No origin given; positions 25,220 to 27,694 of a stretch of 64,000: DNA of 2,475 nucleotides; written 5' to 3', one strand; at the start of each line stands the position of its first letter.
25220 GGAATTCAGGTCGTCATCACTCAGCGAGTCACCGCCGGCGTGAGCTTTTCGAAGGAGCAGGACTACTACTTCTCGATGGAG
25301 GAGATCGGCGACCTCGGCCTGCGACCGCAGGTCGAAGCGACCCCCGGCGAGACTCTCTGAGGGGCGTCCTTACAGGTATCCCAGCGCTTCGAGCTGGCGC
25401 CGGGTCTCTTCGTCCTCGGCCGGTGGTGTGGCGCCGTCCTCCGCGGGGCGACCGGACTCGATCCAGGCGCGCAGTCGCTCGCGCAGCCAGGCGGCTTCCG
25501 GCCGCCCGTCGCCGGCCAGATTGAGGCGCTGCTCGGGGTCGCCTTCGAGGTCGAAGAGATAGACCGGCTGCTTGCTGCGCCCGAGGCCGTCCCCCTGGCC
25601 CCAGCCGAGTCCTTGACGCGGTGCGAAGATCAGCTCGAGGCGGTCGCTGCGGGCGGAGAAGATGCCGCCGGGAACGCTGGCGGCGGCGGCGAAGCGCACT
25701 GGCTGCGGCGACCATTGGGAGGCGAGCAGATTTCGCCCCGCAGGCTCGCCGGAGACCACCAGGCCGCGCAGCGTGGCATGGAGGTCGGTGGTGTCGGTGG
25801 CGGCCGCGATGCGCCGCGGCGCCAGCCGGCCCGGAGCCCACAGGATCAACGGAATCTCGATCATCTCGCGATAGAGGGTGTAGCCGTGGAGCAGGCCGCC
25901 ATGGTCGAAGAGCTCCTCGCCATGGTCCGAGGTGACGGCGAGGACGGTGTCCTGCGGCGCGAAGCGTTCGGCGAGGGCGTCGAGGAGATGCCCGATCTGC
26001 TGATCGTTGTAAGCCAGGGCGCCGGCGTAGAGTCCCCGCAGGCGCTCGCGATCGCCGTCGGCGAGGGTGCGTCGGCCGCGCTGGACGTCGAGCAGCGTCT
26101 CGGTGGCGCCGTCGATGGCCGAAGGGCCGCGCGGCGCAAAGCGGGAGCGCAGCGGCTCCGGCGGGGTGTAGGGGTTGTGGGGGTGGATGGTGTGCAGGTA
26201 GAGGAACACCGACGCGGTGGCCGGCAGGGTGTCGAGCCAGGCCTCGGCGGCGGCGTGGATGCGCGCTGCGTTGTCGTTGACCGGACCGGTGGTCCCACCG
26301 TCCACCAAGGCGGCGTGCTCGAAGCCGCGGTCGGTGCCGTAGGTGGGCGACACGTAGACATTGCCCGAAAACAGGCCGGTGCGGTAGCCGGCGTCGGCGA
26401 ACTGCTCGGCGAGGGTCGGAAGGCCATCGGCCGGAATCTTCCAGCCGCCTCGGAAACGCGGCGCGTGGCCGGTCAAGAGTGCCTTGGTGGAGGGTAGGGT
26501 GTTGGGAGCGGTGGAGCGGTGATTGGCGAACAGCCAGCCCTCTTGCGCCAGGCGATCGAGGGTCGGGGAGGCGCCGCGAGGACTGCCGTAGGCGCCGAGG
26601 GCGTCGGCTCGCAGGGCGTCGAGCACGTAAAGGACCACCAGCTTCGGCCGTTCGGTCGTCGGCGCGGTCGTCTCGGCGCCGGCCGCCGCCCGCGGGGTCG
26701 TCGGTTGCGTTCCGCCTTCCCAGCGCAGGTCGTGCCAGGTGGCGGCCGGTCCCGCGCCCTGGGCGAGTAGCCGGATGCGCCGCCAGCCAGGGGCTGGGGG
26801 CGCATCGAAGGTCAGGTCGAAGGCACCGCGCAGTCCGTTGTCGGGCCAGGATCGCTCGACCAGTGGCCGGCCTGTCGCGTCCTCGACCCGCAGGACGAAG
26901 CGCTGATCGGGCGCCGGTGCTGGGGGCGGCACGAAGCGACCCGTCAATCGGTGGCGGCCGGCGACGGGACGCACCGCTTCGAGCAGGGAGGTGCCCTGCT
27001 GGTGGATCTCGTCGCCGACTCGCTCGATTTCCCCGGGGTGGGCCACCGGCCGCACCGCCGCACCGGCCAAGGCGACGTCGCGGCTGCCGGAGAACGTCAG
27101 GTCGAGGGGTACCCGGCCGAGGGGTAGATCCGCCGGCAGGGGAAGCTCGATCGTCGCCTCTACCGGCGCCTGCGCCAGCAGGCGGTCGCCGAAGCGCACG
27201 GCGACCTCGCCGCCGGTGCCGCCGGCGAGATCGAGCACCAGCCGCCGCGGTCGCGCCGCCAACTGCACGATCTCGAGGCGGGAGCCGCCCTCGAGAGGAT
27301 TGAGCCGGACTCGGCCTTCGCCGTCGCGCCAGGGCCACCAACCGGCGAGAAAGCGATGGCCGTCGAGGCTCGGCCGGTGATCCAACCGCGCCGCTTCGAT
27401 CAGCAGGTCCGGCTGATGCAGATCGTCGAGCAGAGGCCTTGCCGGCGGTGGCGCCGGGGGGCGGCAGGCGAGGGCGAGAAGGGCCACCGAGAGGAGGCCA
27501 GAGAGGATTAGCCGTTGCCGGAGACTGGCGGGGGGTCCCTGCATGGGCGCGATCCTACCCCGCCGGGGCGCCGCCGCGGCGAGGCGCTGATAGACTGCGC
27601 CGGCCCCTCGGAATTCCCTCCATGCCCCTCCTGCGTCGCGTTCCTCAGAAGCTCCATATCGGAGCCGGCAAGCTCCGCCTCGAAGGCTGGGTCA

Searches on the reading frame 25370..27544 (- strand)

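Call 56: search_protein_families(library=pfam, max_evalue=0.00001, proteins=[window:25370-27544:-])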
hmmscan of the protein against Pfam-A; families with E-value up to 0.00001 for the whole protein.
window:25370-27544:- (724 aa): 2 families
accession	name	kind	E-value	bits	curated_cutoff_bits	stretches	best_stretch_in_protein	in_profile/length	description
PF00884.28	Sulfatase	-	2.4e-43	149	25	1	302-595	2-298/301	Sulfatase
PF01663.27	Phosphodiest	-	1.4e-07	31.8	23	0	508-542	186-220/342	Type I phosphodiesterase / nucleotide pyrophosphatase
